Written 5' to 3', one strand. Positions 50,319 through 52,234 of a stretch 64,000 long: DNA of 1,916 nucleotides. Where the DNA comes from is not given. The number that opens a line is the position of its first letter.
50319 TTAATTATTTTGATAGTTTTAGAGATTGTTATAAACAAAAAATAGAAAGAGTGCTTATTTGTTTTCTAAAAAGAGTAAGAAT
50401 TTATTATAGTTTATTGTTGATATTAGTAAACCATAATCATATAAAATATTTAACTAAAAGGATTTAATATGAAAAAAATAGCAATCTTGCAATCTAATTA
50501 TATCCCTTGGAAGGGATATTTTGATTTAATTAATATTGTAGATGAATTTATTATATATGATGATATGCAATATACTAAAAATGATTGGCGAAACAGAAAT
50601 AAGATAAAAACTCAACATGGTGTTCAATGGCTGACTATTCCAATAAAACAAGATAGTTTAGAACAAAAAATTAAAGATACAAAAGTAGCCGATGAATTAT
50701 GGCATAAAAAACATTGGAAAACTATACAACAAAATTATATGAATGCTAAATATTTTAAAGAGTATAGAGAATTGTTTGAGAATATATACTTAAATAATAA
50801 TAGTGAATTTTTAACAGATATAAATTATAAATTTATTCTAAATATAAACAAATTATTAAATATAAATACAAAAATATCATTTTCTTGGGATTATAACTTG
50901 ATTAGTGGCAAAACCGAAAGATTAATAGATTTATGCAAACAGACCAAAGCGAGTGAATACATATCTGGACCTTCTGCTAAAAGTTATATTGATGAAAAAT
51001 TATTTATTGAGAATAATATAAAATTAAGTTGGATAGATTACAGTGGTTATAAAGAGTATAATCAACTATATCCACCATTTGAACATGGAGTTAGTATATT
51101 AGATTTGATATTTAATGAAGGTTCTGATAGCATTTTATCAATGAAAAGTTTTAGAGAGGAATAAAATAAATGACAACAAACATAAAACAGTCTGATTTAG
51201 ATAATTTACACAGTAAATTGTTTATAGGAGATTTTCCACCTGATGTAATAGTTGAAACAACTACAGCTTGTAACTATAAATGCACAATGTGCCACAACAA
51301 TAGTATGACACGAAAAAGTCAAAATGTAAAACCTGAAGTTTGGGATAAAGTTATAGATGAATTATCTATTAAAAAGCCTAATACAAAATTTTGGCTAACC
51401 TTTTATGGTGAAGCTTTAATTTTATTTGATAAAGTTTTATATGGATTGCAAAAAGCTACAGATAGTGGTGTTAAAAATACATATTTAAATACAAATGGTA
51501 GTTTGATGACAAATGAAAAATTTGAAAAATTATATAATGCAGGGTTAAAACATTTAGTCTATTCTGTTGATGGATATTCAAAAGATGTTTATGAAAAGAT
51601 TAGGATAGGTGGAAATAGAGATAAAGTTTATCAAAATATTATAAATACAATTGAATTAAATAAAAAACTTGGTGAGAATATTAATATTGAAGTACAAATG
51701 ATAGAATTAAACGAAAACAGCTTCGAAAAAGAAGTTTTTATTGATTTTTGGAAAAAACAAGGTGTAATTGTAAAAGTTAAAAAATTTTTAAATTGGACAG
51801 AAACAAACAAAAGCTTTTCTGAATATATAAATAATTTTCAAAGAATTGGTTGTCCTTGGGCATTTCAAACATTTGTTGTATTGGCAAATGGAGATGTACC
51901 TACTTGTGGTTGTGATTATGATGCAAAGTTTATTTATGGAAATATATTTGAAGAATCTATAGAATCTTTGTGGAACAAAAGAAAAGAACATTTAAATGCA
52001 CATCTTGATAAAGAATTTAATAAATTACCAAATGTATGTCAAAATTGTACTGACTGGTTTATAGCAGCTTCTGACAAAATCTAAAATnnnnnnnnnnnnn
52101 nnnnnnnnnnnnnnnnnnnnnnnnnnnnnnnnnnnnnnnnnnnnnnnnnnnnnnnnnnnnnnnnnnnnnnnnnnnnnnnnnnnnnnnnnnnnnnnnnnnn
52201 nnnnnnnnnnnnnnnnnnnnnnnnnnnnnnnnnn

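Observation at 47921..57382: Arn/Gtr-like periplasmic glycoconjugate-modification locus built on a dTDP-4-amino-4,6-dideoxyhexose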

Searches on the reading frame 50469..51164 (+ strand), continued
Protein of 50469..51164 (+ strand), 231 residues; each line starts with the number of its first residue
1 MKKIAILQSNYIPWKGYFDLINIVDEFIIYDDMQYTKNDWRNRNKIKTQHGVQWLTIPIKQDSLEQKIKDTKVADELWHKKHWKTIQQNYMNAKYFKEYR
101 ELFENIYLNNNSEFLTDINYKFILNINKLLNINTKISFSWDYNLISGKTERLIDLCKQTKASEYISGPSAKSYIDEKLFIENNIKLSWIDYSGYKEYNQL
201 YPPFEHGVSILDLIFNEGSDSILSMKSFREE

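Call 80: search_protein_families(library=pfam, proteins=[L024:11897-12814:+, L028:12952-14535:-, L025:7145-9004:+, L027:9708-10910:+, L020:6594-7619:+, L022:13260-13595:+, L022:13592-13912:+, L024:12811-13185:+], max_evalue=0.05)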
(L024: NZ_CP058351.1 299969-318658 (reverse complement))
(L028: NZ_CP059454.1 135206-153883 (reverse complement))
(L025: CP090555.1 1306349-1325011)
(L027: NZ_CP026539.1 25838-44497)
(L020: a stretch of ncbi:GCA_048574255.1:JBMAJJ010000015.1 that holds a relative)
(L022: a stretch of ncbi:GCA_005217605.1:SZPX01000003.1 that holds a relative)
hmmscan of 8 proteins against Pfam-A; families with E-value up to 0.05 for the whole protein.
L024:11897-12814:+ (305 aa): 1 family
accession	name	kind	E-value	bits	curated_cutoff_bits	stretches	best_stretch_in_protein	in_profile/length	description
PF04041.19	Glyco_hydro_130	-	0.017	14.5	26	0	235-292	66-121/320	beta-1,4-mannooligosaccharide phosphorylase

L028:12952-14535:- (527 aa): 0 families

L025:7145-9004:+ (619 aa): 0 families

L027:9708-10910:+ (400 aa): 4 families
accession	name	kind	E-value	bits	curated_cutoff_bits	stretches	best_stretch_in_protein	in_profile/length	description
PF13439.12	Glyco_transf_4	-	0.0052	17.3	28.5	1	17-117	7-107/170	Glycosyltransferase Family 4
PF13692.12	Glyco_trans_1_4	-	0.015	16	27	1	238-331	14-105/142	Glycosyl transferases group 1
PF13579.12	Glyco_trans_4_4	-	0.019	15.8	29.7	1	15-117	4-105/158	Glycosyl transferase 4-like domain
PF00534.26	Glycos_transf_1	-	0.03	14.3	26.4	0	239-378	28-169/172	Glycosyl transferases group 1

L020:6594-7619:+ (341 aa): 0 families

L022:13260-13595:+ (111 aa): 2 families
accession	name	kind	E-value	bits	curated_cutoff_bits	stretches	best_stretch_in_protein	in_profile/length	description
PF00892.27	EamA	-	2.1e-05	25.2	28.2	1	11-107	38-133/135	EamA-like transporter family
PF00893.25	Multi_Drug_Res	-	0.01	16.8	23.7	1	11-99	5-92/93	Small Multidrug Resistance protein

L022:13592-13912:+ (106 aa): 1 family
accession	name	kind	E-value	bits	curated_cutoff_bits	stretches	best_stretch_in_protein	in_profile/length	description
PF00892.27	EamA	-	1.4e-06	29.1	28.2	1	11-101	49-134/135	EamA-like transporter family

L024:12811-13185:+ (124 aa): 2 families
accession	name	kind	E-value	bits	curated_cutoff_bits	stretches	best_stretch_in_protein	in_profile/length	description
PF00892.27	EamA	-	3e-07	31.2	28.2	1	52-121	64-133/135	EamA-like transporter family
PF10639.15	TMEM234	-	2.9e-05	24.5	30.1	1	50-120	40-111/113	Putative transmembrane family 234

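Call 82: find_related_loci(query=A2, collection=viral_contigs, flank=10000)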
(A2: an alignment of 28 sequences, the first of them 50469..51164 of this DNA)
Query A2 (231 aa) in viral_contigs; peptide patterns used: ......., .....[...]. (x = any residue, [..] = any of these).
93 stretches matched a pattern; 27 encode a relative of the query (tblastn E <= 1e-3); 27 distinct loci.
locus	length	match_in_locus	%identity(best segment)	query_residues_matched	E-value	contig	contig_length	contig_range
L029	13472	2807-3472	50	1-221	1e-80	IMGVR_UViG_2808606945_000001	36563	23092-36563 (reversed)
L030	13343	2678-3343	49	1-221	2e-80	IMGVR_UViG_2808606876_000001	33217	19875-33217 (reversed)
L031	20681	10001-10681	51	3-229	3e-77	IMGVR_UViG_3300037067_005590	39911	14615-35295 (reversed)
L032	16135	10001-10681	49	1-227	3e-75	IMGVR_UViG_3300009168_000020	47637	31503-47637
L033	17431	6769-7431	47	2-221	4e-74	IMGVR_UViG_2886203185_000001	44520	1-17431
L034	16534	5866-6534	52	1-222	1e-72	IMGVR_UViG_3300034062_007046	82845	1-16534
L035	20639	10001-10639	54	2-218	2e-72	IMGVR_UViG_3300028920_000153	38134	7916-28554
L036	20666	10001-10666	51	1-221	4e-71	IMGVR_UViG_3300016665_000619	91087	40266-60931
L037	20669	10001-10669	52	3-222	1e-68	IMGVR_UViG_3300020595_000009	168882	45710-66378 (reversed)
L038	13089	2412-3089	51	1-226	4e-68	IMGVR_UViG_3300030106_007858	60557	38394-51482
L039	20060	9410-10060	51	3-221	4e-66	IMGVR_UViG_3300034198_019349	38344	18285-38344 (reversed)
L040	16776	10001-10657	49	1-221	3e-65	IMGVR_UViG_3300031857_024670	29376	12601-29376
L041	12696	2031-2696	50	3-221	7e-64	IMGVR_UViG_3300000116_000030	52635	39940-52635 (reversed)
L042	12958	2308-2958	50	3-221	4e-64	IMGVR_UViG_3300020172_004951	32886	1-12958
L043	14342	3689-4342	50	1-218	2e-63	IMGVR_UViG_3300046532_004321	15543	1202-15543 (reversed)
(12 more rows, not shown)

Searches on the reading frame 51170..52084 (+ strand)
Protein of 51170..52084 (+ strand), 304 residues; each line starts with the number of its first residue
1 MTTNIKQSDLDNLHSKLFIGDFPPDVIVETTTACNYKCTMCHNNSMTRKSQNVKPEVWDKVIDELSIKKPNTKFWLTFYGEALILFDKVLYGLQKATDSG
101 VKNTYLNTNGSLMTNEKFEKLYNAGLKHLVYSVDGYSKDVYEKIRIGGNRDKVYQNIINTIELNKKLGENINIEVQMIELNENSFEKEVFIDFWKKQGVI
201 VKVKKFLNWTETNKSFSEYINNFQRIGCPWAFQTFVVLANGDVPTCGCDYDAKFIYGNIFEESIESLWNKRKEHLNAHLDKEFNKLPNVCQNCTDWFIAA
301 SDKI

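Call 3: search_protein_families(library=pfam, proteins=[window:51170-52084:+], max_evalue=0.01)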
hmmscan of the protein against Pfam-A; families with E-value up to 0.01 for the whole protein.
window:51170-52084:+ (304 aa): 3 families
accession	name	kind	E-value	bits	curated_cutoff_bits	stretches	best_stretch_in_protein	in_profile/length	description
PF04055.27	Radical_SAM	-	3.3e-18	66.9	29.5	1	28-165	1-141/166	Radical SAM superfamily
PF13186.11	SPASM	-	1.5e-09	38.5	21.5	1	228-294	1-67/67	Iron-sulfur cluster-binding domain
PF13353.11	Fer4_12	-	0.0021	18.8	22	1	32-135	13-115/137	4Fe-4S single cluster domain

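Call 4: search_protein_families(library=ncbifam, proteins=[window:51170-52084:+], max_evalue=0.01)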
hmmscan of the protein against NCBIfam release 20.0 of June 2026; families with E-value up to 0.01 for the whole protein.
window:51170-52084:+ (304 aa): 49 families (the best 25 are shown)
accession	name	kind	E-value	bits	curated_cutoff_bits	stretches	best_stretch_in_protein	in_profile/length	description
TIGR04321.1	spiroSPASM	subfamily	4.9e-29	101.4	250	1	26-297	233-506/510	spiro-SPASM protein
TIGR04317.1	W_rSAM_matur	equivalog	9e-20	71.1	380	1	26-184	6-161/349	tungsten cofactor oxidoreductase radical SAM maturase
TIGR04311.1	rSAM_Geo_metal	subfamily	3.2e-16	59.4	400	1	22-201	1-181/423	radical SAM/SPASM family putative metalloenzyme maturase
TIGR04055.1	rSAM_NirJ2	equivalog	2.4e-15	56.9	500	1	29-213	5-180/326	putative heme d1 biosynthesis radical SAM protein NirJ2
NF001199.0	PRK00164.2-1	equivalog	5.5e-15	55.3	231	1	28-226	16-209/308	GTP 3',8-cyclase MoaA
TIGR02668.1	moaA_archaeal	equivalog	9.9e-15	54.3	325.25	1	28-226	14-206/303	GTP 3',8-cyclase MoaA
TIGR04347.1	pseudo_SAM_Halo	equivalog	3.8e-14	52.8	525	1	24-200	38-205/390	TIGR04347 family pseudo-SAM/SPASM protein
TIGR04133.1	rSAM_w_lipo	hypoth_equivalog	5.6e-13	48.5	425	1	27-167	27-163/350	TIGR04133 family radical SAM/SPASM protein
TIGR04546.1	rSAM_ahbC_deAc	equivalog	3e-12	46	650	1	16-182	31-190/390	12,18-didecarboxysiroheme deacetylase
TIGR04054.1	rSAM_NirJ1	equivalog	6.8e-12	44.7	650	1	24-176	36-185/387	putative heme d1 biosynthesis radical SAM protein NirJ1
NF038283.1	viperin_w_prok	equivalog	3.7e-11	42.7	180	1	31-224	9-214/281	viperin family antiviral radical SAM protein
TIGR04545.1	rSAM_ahbD_hemeb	equivalog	4.2e-11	42.9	500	1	28-187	4-157/339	heme b synthase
TIGR02109.1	PQQ_syn_pqqE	equivalog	2.2e-10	40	381.35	1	23-183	6-160/358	pyrroloquinoline quinone biosynthesis protein PqqE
NF045646.2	rSAM_Se_TrsS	equivalog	4.2e-10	38.7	490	1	26-146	88-208/441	radical SAM (seleno)protein TrsS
TIGR02666.1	moaA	equivalog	9.6e-10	37.9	284.05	1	30-215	16-201/336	GTP 3',8-cyclase MoaA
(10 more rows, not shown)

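Call 26: find_homologous_proteins(query=window:51170-52084:+)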
Query window:51170-52084:+ (304 aa): 23 proteins with E <= 0.001 among 720 candidates.
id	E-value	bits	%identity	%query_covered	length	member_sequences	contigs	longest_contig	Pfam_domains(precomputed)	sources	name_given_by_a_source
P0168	5.1e-206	701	100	100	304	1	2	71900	PF13186.12,PF04055.28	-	-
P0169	1.6e-99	351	48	99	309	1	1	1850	PF13186.12,PF04055.28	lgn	-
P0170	4.0e-61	225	38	98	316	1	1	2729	PF13186.12,PF04055.28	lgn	-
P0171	1.5e-56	210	33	98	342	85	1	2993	PF13186.12,PF04055.28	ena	-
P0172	2.7e-56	209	35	97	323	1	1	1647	PF13186.12,PF04055.28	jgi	jgi:radical SAM protein with 4Fe4S-binding SPASM domain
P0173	1.9e-55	206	34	96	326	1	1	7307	PF13186.12,PF04055.28,PF13353.12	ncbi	-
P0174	5.0e-55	205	36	93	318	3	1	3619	PF13186.12,PF04055.28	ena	-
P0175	3.0e-51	193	35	95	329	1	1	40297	PF13186.12,PF04055.28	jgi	-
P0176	1.4e-47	181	33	96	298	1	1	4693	PF13186.12,PF04055.28,PF13353.12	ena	-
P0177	3.6e-47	179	34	96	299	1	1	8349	PF13186.12,PF04055.28,PF13353.12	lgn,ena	-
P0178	3.9e-47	179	34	96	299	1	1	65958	PF13186.12,PF04055.28,PF13353.12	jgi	jgi:radical SAM protein with 4Fe4S-binding SPASM domain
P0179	6.2e-46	175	34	92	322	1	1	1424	PF13186.12,PF04055.28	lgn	-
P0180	5.5e-45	172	36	92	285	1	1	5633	PF13186.12,PF04055.28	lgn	-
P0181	8.9e-45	171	34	97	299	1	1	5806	PF13186.12,PF04055.28,PF13353.12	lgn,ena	-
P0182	1.1e-44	171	31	96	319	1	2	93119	PF13186.12,PF04055.28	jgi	jgi:pyruvate-formate lyase-activating enzyme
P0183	5.2e-44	169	31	96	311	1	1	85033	PF13186.12,PF04055.28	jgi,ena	-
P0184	2.0e-37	147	34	93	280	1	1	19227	PF13186.12,PF04055.28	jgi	jgi:radical SAM protein with 4Fe4S-binding SPASM domain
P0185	1.5e-27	115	30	90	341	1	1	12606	PF13186.12,PF04055.28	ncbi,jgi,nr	ncbi:MAG: radical SAM protein [Candidatus Omnitrophica bacterium]|nr:radical SAM protein [Candidatus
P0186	6.4e-23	100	31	82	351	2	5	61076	PF13186.12,PF04055.28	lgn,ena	-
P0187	4.9e-16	77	28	90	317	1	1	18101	PF13186.12,PF04055.28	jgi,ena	-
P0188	1.0e-10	59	28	62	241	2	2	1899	PF13186.12,PF04055.28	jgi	-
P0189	1.0e-5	43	31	56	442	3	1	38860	PF13186.12,PF04055.28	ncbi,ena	-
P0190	3.2e-4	38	34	33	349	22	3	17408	PF13186.12,PF04055.28,PF13353.12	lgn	-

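Call 27: find_encoding_contigs(protein=P0178, flank=9000, max_places=1)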
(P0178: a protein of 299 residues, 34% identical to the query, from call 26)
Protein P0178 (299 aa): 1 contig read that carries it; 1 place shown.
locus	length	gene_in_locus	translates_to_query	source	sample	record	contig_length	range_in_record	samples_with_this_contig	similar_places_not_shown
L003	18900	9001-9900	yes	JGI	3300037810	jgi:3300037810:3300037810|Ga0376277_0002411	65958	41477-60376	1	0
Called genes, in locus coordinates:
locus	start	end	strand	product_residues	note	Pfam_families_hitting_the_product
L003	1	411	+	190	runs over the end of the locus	-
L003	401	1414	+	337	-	-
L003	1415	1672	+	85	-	-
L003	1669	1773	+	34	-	-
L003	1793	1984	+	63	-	-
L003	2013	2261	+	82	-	-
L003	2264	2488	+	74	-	-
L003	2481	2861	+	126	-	PF02810:SEC-C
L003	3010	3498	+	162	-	-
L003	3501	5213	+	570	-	-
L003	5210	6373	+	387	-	PF00657:Lipase_GDSL, PF13472:Lipase_GDSL_2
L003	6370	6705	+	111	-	PF12637:TSCPD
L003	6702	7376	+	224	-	PF00535:Glycos_transf_2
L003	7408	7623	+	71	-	-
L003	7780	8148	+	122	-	-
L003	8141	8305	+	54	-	-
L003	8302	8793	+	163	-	PF13302:Acetyltransf_3, PF13420:Acetyltransf_4, PF00583:Acetyltransf_1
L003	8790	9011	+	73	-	-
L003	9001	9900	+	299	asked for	PF04055:Radical_SAM, PF13353:Fer4_12 (weak), PF13186:SPASM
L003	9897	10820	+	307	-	PF04055:Radical_SAM, PF13186:SPASM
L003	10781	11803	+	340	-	PF07460:NUMOD3 (faint)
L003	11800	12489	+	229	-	PF08889:WbqC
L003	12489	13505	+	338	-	PF01073:3Beta_HSD, PF01370:Epimerase, PF02719:Polysacc_synt_2, PF04321:RmlD_sub_bind, PF13460:NAD_binding_10, PF16363:GDP_Man_Dehyd, PF07993:NAD_binding_4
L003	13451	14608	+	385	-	PF01276:OKR_DC_1 (weak), PF00155:Aminotran_1_2, PF01041:DegT_DnrJ_EryC1, PF01212:Beta_elim_lyase (weak)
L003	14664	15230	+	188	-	PF13489:Methyltransf_23 (weak), PF08241:Methyltransf_11, PF13649:Methyltransf_25 (weak), PF13847:Methyltransf_31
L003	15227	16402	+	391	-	PF00534:Glycos_transf_1, PF13692:Glyco_trans_1_4 (weak), PF13524:Glyco_trans_1_2 (weak)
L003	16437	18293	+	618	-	-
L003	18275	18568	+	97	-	-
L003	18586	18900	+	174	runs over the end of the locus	-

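Call 28: find_encoding_contigs(protein=P0175, flank=9000, max_places=1)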
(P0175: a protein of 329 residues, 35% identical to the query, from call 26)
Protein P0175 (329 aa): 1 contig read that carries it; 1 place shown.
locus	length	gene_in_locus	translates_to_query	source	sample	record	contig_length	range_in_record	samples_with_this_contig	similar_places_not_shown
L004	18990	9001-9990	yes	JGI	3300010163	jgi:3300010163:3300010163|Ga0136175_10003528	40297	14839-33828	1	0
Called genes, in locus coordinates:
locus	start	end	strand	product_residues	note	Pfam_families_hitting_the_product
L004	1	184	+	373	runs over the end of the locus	PF22674:C2185-like_N (faint), PF04055:Radical_SAM, PF13353:Fer4_12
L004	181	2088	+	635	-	PF13692:Glyco_trans_1_4 (weak)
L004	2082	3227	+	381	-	-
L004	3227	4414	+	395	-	PF00535:Glycos_transf_2, PF10111:Glyco_tranf_2_2, PF13641:Glyco_tranf_2_3, PF22674:C2185-like_N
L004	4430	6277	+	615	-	PF02543:Carbam_trans_N, PF16861:Carbam_trans_C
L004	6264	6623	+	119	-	-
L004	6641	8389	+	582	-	-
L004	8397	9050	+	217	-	PF00132:Hexapep (faint), PF25087:GMPPB_C (faint), PF25084:LbH_EIF2B (weak)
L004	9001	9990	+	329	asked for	PF04055:Radical_SAM, PF13186:SPASM (weak)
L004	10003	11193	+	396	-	PF21360:PylC-like_N (faint), PF14397:ATPgrasp_ST (faint), PF14398:ATPgrasp_YheCD (weak), PF02655:ATP-grasp_3 (weak), PF02955:GSH-S_ATP (weak), PF13535:ATP-grasp_4 (weak)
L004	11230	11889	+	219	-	PF13649:Methyltransf_25 (weak)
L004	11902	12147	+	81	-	PF00550:PP-binding (weak)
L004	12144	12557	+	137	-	PF01575:MaoC_dehydratas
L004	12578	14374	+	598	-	PF21211:FkbH_N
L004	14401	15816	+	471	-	PF00535:Glycos_transf_2, PF10111:Glyco_tranf_2_2, PF13641:Glyco_tranf_2_3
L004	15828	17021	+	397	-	PF22674:C2185-like_N (weak), PF04055:Radical_SAM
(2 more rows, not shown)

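Call 29: find_encoding_contigs(protein=P0182, flank=9000, max_places=1)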
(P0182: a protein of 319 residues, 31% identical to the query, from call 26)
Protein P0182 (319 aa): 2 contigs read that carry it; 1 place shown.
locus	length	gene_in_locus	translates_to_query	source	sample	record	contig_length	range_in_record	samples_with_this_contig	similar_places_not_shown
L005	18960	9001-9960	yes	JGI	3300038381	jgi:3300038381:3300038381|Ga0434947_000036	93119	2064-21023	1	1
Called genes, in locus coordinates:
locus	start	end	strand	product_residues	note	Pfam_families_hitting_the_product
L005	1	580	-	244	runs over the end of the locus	-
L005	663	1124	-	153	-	-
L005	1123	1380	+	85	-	-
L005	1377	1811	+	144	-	-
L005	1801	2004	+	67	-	-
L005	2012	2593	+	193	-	-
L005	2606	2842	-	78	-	PF13560:HTH_31, PF01381:HTH_3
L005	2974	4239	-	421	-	PF13384:HTH_23 (faint)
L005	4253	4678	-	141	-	-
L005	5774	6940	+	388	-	-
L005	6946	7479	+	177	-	-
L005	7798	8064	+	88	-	-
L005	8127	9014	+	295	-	-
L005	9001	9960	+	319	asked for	PF04055:Radical_SAM, PF13186:SPASM (weak)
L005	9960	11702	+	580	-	PF13522:GATase_6, PF13537:GATase_7, PF00733:Asn_synthase, PF06508:QueC (weak)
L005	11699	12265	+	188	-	PF13302:Acetyltransf_3, PF00583:Acetyltransf_1, PF13420:Acetyltransf_4 (weak), PF13508:Acetyltransf_7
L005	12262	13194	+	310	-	PF04055:Radical_SAM, PF13186:SPASM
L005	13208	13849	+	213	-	PF08889:WbqC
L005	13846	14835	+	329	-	PF01073:3Beta_HSD, PF01370:Epimerase, PF02719:Polysacc_synt_2, PF04321:RmlD_sub_bind, PF07993:NAD_binding_4, PF13460:NAD_binding_10, PF16363:GDP_Man_Dehyd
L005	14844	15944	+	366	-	PF01041:DegT_DnrJ_EryC1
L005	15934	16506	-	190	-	-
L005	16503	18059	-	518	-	-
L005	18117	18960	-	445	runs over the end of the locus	PF01170:UPF0020 (faint), PF01555:N6_N4_Mtase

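Call 46: search_solved_structures(query=window:51170-52084:+, max_evalue=0.001)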
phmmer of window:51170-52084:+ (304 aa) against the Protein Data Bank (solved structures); distinct sequences matched with E-value up to 0.001: 8.
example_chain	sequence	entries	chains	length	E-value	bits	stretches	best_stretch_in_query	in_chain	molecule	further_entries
4m7t_A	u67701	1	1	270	3e-10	43.1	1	27-153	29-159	BtrN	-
4m7s_A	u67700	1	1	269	3.2e-10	43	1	27-154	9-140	BtrN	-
2fb2_A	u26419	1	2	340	4.3e-05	26.1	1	25-213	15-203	Molybdenum cofactor biosynthesis protein A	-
1tv7_A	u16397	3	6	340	7.9e-05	25.3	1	25-213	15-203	Molybdenum cofactor biosynthesis protein A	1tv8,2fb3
5wgg_A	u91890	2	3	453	0.0001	24.9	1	32-158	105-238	Radical SAM domain protein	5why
7vob_C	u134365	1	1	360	0.00013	24.6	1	29-144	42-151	Cytosylglucuronate decarboxylase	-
7voc_C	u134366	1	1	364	0.00013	24.5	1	29-144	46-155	Cytosylglucuronate decarboxylase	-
7tol_A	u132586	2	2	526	0.00096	21.7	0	28-168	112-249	glycerol dibiphytanyl glycerol tetraether - macrocyclic archaeol synthase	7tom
